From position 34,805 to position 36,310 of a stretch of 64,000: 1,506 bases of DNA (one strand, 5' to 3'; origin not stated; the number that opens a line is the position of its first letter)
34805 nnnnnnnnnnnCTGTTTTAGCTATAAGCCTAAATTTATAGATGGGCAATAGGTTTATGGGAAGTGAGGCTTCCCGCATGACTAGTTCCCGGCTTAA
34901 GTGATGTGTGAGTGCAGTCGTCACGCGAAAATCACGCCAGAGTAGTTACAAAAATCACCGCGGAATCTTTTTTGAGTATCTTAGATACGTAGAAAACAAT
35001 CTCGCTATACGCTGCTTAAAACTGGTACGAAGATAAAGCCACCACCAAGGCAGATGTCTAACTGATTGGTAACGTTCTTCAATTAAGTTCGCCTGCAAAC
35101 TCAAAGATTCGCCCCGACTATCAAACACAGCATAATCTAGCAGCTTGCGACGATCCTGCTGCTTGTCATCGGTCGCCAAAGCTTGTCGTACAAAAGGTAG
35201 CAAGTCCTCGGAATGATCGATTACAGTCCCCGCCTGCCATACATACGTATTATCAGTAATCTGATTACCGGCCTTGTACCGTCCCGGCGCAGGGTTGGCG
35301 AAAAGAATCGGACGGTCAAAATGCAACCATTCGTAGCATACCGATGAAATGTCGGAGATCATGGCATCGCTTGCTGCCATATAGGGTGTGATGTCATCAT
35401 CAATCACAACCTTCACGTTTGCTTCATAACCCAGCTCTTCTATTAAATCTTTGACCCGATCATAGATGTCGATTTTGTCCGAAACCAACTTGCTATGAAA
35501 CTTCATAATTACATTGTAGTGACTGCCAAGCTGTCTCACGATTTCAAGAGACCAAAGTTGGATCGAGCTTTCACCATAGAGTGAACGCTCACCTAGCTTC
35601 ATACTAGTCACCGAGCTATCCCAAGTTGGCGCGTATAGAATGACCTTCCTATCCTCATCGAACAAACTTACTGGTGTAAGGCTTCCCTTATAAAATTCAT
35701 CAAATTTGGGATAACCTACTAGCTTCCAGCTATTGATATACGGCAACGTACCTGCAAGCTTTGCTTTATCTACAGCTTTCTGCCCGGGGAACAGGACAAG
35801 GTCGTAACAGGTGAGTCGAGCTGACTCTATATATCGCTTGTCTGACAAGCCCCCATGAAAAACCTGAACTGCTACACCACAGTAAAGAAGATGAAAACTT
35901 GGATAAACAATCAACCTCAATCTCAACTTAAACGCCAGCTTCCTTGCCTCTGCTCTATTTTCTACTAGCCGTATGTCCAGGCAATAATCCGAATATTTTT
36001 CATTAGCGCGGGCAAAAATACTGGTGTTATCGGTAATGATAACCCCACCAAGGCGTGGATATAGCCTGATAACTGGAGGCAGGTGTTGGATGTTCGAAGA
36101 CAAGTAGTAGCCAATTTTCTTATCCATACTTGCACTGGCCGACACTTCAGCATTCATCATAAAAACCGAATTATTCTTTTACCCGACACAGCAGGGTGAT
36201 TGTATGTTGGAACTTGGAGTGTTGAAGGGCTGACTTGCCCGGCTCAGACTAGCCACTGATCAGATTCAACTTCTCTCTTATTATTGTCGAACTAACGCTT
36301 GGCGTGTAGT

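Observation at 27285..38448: Eight-gene teichoic-acid-like phosphonate / polyol-phosphate / acyl-carrier module embedded in the LPS inner-core locus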

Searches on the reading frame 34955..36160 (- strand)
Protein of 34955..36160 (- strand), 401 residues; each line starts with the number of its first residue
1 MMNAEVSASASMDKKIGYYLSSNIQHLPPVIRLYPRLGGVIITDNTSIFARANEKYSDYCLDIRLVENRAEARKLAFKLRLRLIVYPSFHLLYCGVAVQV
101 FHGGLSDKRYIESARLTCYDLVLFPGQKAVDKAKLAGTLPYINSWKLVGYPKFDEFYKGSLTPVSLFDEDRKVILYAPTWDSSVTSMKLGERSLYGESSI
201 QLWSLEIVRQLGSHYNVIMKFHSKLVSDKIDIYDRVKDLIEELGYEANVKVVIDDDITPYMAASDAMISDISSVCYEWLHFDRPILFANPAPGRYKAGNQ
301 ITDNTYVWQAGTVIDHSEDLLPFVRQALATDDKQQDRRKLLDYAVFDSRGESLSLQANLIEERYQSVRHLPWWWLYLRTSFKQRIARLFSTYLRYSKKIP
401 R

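Call 3: search_protein_families(library=pfam, proteins=[window:34955-36160:-], max_evalue=0.01)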
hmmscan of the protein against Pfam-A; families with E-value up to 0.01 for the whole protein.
window:34955-36160:- (401 aa): 1 family
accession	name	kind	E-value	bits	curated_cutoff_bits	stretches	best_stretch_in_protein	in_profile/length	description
PF04464.20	Glyphos_transf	-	8.1e-22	78.1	22.1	1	148-341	163-345/367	CDP-Glycerol:Poly(glycerophosphate) glycerophosphotransferase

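Call 4: search_protein_families(library=ncbifam, proteins=[window:34955-36160:-], max_evalue=0.01)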
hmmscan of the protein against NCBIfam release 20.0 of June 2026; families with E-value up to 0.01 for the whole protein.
window:34955-36160:- (401 aa): 2 families
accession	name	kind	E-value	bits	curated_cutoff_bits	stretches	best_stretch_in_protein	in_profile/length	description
NF041712.1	techglyph_taseTarF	equivalog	2.3e-05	23.7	550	1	154-296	195-320/388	teichoic acid glycerol-phosphate transferase TarF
NF041713.1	Tar_polymTarL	equivalog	0.0011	17.7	1000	1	169-322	386-524/562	teichoic acid ribitol-phosphate polymerase TarL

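Call 20: search_solved_structures(query=window:34955-36160:-, max_evalue=1, show_alignments=1)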
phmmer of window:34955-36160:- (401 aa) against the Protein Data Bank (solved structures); distinct sequences matched with E-value up to 1: 2.
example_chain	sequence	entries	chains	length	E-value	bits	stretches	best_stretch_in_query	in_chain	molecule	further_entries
3l7i_A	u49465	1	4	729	0.00094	21.8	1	162-289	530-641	Teichoic acid biosynthesis protein F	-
3l7j_A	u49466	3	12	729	0.00094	21.8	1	162-289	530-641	Teichoic acid biosynthesis protein F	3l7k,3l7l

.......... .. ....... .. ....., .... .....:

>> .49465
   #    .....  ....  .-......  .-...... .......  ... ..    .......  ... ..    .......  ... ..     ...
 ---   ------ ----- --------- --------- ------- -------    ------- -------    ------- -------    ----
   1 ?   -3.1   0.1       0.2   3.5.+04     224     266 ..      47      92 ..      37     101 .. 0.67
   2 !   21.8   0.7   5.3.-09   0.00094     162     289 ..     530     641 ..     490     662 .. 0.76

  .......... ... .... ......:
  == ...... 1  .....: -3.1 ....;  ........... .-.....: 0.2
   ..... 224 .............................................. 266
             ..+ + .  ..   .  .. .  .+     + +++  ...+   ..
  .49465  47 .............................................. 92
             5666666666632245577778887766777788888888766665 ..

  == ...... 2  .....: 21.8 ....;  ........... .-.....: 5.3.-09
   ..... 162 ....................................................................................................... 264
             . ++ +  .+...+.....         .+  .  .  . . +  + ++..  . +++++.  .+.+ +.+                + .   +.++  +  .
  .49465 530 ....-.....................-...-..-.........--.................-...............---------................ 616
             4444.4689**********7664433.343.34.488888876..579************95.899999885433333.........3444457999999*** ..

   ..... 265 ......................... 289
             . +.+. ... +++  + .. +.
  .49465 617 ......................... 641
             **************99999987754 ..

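Call 41: find_homologous_proteins(query=window:34955-36160:-, max_evalue=0.00001)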
Query window:34955-36160:- (401 aa): 130 proteins with E <= 0.00001 among 4059 candidates; the best 120 are listed.
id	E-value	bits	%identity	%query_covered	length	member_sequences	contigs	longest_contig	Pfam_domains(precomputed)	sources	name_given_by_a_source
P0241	6.5e-270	913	100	100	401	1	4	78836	PF04464.21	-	-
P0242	2.9e-146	506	56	98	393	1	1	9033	PF04464.21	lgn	-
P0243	3.6e-146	506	58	96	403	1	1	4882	PF04464.21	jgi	jgi:hypothetical protein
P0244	1.1e-144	501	56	96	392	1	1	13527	PF04464.21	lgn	-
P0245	6.7e-140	485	54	98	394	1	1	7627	PF04464.21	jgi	-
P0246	1.0e-139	484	55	98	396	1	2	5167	PF04464.21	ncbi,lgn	-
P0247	1.2e-138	481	54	97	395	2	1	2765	PF04464.21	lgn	-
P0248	2.3e-137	477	54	99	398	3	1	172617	PF04464.21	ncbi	ncbi:MAG: CDP-glycerol glycerophosphotransferase family protein [Oleiphilus sp.]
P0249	1.8e-136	474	54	98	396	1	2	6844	PF04464.21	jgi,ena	-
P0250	1.1e-135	471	54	97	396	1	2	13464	PF04464.21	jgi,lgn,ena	-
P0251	1.8e-135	470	53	98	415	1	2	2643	PF04464.21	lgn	-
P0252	3.8e-135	469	54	96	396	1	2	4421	PF04464.21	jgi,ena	-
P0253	1.4e-132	461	53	97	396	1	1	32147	PF04464.21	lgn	-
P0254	2.2e-126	440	50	95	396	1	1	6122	PF04464.21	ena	-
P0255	5.0e-126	439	49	98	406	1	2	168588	PF04464.21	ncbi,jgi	jgi:CDP-glycerol glycerophosphotransferase (TagB/SpsB family)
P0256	2.1e-124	434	50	94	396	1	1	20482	PF04464.21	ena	-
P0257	4.5e-124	433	48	97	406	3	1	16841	PF04464.21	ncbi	-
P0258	1.5e-123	431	50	96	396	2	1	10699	PF04464.21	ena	-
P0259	2.7e-123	430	49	95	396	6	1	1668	PF04464.21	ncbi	-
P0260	7.5e-122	426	47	97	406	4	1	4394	PF04464.21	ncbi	-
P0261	1.2e-121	425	48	94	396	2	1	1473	PF04464.21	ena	-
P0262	6.8e-120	419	48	96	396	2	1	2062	PF04464.21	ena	-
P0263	1.2e-118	415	49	94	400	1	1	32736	PF04464.21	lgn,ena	-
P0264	6.1e-118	413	47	95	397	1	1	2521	PF04464.21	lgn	-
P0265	4.0e-117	410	49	97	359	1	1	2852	PF04464.21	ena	-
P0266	4.2e-117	410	45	98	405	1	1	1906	PF04464.21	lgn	-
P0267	6.2e-117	409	48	95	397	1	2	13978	PF04464.21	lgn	-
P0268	1.6e-116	408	48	94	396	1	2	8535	PF04464.21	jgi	-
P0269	8.1e-116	406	47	95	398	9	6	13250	PF04464.21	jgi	jgi:CDP-glycerol glycerophosphotransferase (TagB/SpsB family)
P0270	1.1e-115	405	47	96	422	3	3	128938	PF04464.21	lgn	-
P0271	2.7e-115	404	46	96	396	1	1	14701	PF04464.21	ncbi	ncbi:CDP-glycerol glycerophosphotransferase family protein [Candidatus Cloacimonadota bacterium]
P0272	4.6e-115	403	49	89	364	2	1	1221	PF04464.21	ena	-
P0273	6.6e-115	403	49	94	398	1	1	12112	PF04464.21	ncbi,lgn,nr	ncbi:MAG: CDP-glycerol glycerophosphotransferase family protein [Candidatus Cloacimonetes bacterium]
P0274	6.8e-115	403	48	96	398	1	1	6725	PF04464.21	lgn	-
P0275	1.3e-114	402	47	96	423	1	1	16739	PF04464.21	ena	-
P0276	1.6e-114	401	46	95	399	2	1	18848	PF04464.21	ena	-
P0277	2.3e-114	401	47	94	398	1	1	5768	PF04464.21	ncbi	-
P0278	2.5e-114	401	46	94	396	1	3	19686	PF04464.21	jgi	-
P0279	3.1e-114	400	46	96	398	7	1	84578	PF04464.21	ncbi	-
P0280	3.5e-114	400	46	97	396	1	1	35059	PF04464.21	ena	-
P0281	5.9e-114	400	48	94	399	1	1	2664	PF04464.21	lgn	-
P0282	8.2e-114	399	48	94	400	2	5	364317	PF04464.21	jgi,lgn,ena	-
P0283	2.7e-113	397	45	95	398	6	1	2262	PF04464.21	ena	-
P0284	5.6e-113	396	46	94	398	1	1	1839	PF04464.21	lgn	-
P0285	1.2e-112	395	45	95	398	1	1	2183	PF04464.21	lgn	-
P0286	6.4e-112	393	46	96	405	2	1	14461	PF04464.21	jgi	-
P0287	1.1e-111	392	45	97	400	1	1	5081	PF04464.21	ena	-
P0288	1.4e-111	392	45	94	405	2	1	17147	PF04464.21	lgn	-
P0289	1.7e-111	391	44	98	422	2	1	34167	PF04464.21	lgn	-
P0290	2.8e-111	391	45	96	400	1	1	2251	PF04464.21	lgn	-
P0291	2.9e-111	391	45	95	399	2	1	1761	PF04464.21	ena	-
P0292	2.9e-111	391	44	97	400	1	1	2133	PF04464.21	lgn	-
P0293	4.1e-111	390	44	97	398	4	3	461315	PF04464.21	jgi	-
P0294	4.5e-111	390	45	96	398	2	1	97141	PF04464.21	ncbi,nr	ncbi:MAG: CDP-glycerol glycerophosphotransferase family protein [Proteobacteria bacterium]|nr:CDP-gl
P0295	4.6e-111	390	46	95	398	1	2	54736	PF04464.21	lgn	-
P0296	8.4e-111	389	45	95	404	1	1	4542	PF04464.21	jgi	jgi:hypothetical protein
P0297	1.2e-110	389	47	92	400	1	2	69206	PF04464.21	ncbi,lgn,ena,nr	ncbi:CDP-glycerol glycerophosphotransferase family protein [bacterium]|nr:CDP-glycerol glycerophosph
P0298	1.9e-110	388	44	97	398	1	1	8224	PF04464.21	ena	-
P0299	6.1e-110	386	45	96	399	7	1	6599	PF04464.21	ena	-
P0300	8.6e-110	386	43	96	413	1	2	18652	PF04464.21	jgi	-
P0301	3.0e-109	384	46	96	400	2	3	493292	PF04464.21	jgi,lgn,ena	-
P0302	3.3e-109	384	44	96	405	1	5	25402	PF04464.21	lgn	-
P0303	3.5e-109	384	46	94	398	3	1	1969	PF04464.21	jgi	-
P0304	1.3e-108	382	45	97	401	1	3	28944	PF04464.21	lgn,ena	-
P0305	3.7e-108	380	45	96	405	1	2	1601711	PF04464.21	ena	-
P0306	9.5e-108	379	44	96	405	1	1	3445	PF04464.21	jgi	jgi:hypothetical protein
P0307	7.9e-107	376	44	99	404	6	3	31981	PF04464.21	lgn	-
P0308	2.1e-106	375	43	97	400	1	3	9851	PF04464.21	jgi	jgi:hypothetical protein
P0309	4.3e-106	374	44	96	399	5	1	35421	PF04464.21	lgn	-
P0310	5.5e-106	373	45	95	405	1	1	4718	PF04464.21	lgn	-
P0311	1.0e-105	372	44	95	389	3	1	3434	PF04464.21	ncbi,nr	ncbi:MAG: hypothetical protein GY806_21435, partial [Gammaproteobacteria bacterium]|nr:hypothetical 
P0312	1.0e-105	372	43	96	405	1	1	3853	PF04464.21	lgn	-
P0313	1.3e-105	372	44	93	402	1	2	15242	PF04464.21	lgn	-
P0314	4.8e-105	370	44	94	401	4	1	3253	PF04464.21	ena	-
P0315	5.0e-105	370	44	95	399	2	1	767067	PF04464.21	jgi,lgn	jgi:hypothetical protein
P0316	7.6e-105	370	43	95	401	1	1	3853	PF04464.21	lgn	-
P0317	3.9e-104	367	43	99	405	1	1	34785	PF04464.21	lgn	-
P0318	9.8e-104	366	43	96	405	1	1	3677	PF04464.21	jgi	jgi:CDP-glycerol glycerophosphotransferase (TagB/SpsB family)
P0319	6.2e-102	360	44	94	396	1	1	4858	PF04464.21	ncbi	-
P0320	1.4e-98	349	41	93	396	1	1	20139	PF04464.21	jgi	jgi:hypothetical protein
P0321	5.2e-97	344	43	96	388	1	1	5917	PF04464.21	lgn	-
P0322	3.1e-96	341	41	93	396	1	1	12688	PF04464.21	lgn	-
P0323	1.1e-95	339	41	94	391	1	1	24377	PF04464.21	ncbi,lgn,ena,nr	ncbi:MAG TPA: hypothetical protein ENJ87_00250 [Gammaproteobacteria bacterium]|nr:hypothetical prote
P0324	1.4e-95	339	41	95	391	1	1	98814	PF04464.21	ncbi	-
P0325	2.7e-95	338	42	96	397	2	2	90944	PF04464.21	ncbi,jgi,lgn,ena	-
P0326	5.6e-95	337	41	94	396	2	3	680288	PF04464.21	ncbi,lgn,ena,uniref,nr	ncbi:CDP-glycerol glycerophosphotransferase family protein [Thalassotalea sp. Y01]|uniref:CDP-glycer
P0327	1.1e-94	336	54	70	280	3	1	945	PF04464.21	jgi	jgi:CDP-glycerol glycerophosphotransferase (TagB/SpsB family)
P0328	4.7e-94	334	40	92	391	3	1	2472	PF04464.21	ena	-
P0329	1.1e-93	333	40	94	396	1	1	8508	PF04464.21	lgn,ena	-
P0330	2.0e-93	332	42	95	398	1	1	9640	PF04464.21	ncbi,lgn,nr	ncbi:MAG: CDP-glycerol glycerophosphotransferase family protein [Candidatus Marinimicrobia bacterium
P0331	4.0e-93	331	44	88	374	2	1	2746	PF04464.21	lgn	-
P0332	7.2e-92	327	41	96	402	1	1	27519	PF04464.21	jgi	jgi:hypothetical protein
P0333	2.2e-91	325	40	94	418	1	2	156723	PF04464.21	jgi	-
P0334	2.8e-91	325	41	95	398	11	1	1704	PF04464.21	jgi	jgi:hypothetical protein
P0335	8.6e-91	323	40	92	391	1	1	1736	PF04464.21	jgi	-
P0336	8.8e-91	323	40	90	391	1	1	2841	PF04464.21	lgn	-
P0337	2.8e-90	322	44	85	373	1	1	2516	PF04464.21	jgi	jgi:CDP-glycerol glycerophosphotransferase (TagB/SpsB family)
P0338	3.6e-90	321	41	91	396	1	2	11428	PF04464.21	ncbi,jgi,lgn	ncbi:MAG: hypothetical protein ACI841_004297 [Planctomycetota bacterium]|jgi:hypothetical protein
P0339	7.7e-90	320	41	94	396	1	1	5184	PF04464.21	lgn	-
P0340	1.0e-89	320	40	93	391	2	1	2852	PF04464.21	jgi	-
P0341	3.3e-89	318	41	91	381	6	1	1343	PF04464.21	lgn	-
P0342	6.2e-89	317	39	97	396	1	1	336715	PF04464.21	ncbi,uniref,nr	ncbi:CDP-glycerol glycerophosphotransferase family protein [Thalassotalea sp. ND16A]|uniref:CDP-glyc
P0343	6.2e-89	317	39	94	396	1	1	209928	PF04464.21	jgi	jgi:hypothetical protein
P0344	1.4e-88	316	43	89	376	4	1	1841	PF04464.21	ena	-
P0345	1.7e-87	312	38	94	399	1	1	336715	PF04464.21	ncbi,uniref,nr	ncbi:CDP-glycerol glycerophosphotransferase family protein [Thalassotalea sp. ND16A]|uniref:CDP-glyc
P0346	9.3e-87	310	41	89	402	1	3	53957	PF04464.21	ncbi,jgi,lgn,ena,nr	ncbi:hypothetical protein A9Q98_02265 [Thalassotalea sp. 42_200_T64]|nr:hypothetical protein A9Q98_0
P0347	1.2e-86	310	40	93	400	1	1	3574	PF04464.21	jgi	jgi:hypothetical protein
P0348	3.7e-86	308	40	90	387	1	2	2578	PF04464.21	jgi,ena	-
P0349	6.0e-86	307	43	89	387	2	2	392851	PF04464.21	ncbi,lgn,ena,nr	ncbi:MAG: CDP-glycerol glycerophosphotransferase family protein [Candidatus Sabulitectum sp.]|nr:CDP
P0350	7.6e-86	307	39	93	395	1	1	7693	PF04464.21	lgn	-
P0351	7.7e-86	307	39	90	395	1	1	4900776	PF04464.21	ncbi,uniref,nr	ncbi:CDP-glycerol glycerophosphotransferase family protein [Thalassotalea fonticola]|uniref:CDP-glyc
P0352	1.3e-85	306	40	94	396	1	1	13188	PF04464.21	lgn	-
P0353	6.9e-85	304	39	92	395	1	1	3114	PF04464.21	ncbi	-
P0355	1.4e-82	296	42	89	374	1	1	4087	PF04464.21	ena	-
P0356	1.7e-82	296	39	90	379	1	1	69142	PF04464.21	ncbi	-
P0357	1.3e-77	280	38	88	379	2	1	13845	PF04464.21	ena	-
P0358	2.8e-73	266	42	75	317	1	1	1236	PF04464.21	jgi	-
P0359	1.2e-59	221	48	53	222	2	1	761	PF04464.21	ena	-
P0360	3.5e-58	216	42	62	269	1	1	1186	PF04464.21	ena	-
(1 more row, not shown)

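Call 42: find_encoding_contigs(protein=P0253, flank=10000, max_places=1)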
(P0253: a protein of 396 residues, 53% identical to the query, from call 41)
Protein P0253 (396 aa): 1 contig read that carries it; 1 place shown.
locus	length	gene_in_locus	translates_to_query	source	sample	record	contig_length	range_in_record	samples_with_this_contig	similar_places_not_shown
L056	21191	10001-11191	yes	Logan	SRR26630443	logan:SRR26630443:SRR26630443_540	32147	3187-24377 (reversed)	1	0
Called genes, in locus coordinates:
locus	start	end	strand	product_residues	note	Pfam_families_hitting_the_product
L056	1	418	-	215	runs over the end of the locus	PF00072:Response_reg, PF00196:GerE, PF04545:Sigma70_r4 (weak), PF08281:Sigma70_r4_2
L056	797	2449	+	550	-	PF07690:MFS_1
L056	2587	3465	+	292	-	PF01068:DNA_ligase_A_M (weak), PF14743:DNA_ligase_OB_2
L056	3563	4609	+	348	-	PF00733:Asn_synthase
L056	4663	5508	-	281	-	PF01467:CTP_transf_like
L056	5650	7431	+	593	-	PF00664:ABC_membrane, PF00005:ABC_tran, PF02463:SMC_N (weak)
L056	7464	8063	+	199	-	-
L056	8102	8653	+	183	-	PF04464:Glyphos_transf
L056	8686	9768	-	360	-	PF04464:Glyphos_transf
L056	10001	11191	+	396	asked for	PF04464:Glyphos_transf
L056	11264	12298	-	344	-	PF04464:Glyphos_transf (weak), PF02350:Epimerase_2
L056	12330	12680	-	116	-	-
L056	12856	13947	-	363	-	PF03280:Lipase_chap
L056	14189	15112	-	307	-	PF00561:Abhydrolase_1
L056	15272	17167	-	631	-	PF13675:PilJ, PF00672:HAMP, PF07730:HisKA_3, PF02518:HATPase_c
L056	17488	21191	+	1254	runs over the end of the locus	PF14710:Nitr_red_alph_N, PF00384:Molybdopterin, PF28599:NarG_dom_V, PF01568:Molydop_binding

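Call 43: find_encoding_contigs(protein=P0248, flank=10000, max_places=1)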
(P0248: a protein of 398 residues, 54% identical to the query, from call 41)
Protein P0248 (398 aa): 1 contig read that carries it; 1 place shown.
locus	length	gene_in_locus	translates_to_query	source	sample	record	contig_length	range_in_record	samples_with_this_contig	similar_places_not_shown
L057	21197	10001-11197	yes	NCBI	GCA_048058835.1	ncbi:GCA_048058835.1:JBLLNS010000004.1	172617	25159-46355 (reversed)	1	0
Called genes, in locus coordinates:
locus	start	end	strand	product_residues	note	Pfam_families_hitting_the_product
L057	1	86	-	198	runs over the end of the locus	PF12917:YfbR-like, PF13023:HD_3, PF01966:HD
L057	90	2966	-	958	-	PF05359:DUF748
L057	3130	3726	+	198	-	PF03352:Adenine_glyco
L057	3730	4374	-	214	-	PF00072:Response_reg, PF00196:GerE, PF04545:Sigma70_r4 (faint), PF08281:Sigma70_r4_2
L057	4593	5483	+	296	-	PF01068:DNA_ligase_A_M (weak), PF14743:DNA_ligase_OB_2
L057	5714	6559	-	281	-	PF01467:CTP_transf_like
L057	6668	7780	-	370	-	PF06258:Mito_fiss_Elm1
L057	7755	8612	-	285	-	PF04230:PS_pyruv_trans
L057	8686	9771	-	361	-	PF04464:Glyphos_transf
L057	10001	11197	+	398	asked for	PF04464:Glyphos_transf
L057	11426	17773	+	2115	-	PF03534:SpvB, PF13517:FG-GAP_3 (weak), PF05593:RHS_repeat (weak), PF25023:TEN_YD-shell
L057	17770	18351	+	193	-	-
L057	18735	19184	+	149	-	PF12728:HTH_17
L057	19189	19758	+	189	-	PF13470:PIN_3, PF26343:VapC50_C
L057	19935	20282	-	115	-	-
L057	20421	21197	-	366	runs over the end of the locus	PF03280:Lipase_chap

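Call 44: find_encoding_contigs(protein=P0244, flank=10000, max_places=1)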
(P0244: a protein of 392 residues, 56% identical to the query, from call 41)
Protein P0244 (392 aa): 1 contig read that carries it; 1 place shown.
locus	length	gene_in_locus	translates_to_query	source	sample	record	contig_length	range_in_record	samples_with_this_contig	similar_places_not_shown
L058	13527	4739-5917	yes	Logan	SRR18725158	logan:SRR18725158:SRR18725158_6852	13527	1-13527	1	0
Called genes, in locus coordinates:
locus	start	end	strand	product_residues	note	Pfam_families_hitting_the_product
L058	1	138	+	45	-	?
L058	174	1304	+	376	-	PF13579:Glyco_trans_4_4, PF13439:Glyco_transf_4, PF20706:GT4-conflict, PF00534:Glycos_transf_1, PF13692:Glyco_trans_1_4, PF13524:Glyco_trans_1_2 (weak)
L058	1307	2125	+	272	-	PF00535:Glycos_transf_2, PF10111:Glyco_tranf_2_2 (weak), PF13641:Glyco_tranf_2_3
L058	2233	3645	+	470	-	PF00294:PfkB, PF08543:Phos_pyr_kin (weak), PF01467:CTP_transf_like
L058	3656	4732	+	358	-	PF04464:Glyphos_transf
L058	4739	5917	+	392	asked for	PF04464:Glyphos_transf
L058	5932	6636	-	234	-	PF00483:NTP_transferase (weak)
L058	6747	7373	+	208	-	PF10707:YrbL-PhoP_reg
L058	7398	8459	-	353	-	PF01075:Glyco_transf_9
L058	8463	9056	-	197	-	PF13580:SIS_2, PF01380:SIS (weak)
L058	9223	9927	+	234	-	PF06293:Kdo, PF01163:RIO1, PF01636:APH (weak), PF00069:Pkinase (weak)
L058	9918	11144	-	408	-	PF04413:Glycos_transf_N, PF00534:Glycos_transf_1 (weak)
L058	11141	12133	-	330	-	PF03279:Lip_A_acyltrans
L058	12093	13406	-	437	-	PF02321:OEP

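Call 60: find_encoding_contigs(protein=P0351, flank=10000, max_places=1)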
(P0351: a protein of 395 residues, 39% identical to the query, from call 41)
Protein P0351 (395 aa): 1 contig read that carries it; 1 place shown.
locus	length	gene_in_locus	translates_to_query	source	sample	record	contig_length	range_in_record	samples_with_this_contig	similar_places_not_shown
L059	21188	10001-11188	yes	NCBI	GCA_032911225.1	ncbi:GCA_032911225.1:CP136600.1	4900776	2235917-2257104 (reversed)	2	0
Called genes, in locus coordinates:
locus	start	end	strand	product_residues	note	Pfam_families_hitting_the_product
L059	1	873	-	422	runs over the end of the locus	PF01743:PolyA_pol, PF12627:PolyA_pol_RNAbd, PF01966:HD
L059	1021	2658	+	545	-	PF13191:AAA_16, PF13604:AAA_30 (weak), PF13173:AAA_14 (faint), PF13245:AAA_19 (weak), PF13401:AAA_22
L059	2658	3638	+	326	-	PF16537:T2SSB, PF23893:Y4YQ_C (weak)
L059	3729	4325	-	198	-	PF00694:Aconitase_C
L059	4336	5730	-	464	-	PF00330:Aconitase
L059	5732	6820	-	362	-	PF00180:Iso_dh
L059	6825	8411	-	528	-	PF00682:HMGL-like, PF22617:HCS_D2, PF08502:LeuA_dimer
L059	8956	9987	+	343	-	PF04464:Glyphos_transf, PF02350:Epimerase_2 (weak)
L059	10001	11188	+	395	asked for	PF04464:Glyphos_transf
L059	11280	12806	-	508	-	PF14052:Caps_assemb_Wzi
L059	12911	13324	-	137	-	PF01467:CTP_transf_like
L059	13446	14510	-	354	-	PF04464:Glyphos_transf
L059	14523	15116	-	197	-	PF08239:SH3_3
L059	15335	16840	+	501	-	PF01928:CYTH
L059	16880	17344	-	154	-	PF00520:Ion_trans (weak), PF07885:Ion_trans_2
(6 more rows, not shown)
